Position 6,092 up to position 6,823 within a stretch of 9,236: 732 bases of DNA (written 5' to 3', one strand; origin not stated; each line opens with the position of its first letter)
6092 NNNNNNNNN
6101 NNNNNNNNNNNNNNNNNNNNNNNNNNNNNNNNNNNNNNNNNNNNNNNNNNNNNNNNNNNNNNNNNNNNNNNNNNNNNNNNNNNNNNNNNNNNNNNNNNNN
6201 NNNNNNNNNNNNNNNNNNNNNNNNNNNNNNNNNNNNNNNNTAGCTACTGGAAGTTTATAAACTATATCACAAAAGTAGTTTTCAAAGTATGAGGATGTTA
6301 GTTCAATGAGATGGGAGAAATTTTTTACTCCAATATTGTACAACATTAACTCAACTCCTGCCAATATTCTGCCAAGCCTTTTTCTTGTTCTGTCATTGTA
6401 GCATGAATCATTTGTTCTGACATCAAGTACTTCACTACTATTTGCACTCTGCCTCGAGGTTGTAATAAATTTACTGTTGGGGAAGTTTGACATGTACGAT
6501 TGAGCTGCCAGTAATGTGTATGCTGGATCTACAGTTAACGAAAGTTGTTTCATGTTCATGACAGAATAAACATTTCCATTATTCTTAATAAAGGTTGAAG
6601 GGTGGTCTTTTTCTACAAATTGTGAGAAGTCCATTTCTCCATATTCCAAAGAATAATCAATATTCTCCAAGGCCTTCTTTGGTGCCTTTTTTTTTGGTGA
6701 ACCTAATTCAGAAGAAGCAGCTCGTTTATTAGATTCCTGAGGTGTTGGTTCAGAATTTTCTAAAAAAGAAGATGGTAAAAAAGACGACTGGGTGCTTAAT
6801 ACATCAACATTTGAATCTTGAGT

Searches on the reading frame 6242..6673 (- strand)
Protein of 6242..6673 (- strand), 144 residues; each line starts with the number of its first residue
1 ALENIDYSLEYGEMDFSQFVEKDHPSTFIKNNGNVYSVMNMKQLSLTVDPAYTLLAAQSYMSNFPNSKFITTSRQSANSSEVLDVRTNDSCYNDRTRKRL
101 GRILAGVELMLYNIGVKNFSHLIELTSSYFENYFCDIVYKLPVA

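Call 13: search_solved_structures(query=window:6242-6673:-, max_evalue=10)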
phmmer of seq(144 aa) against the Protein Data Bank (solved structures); distinct sequences matched with E-value up to 10: 1.
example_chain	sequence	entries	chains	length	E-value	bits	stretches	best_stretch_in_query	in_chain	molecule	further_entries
9hdd_A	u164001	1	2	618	0.26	14.3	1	23-85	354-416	Protein SLA2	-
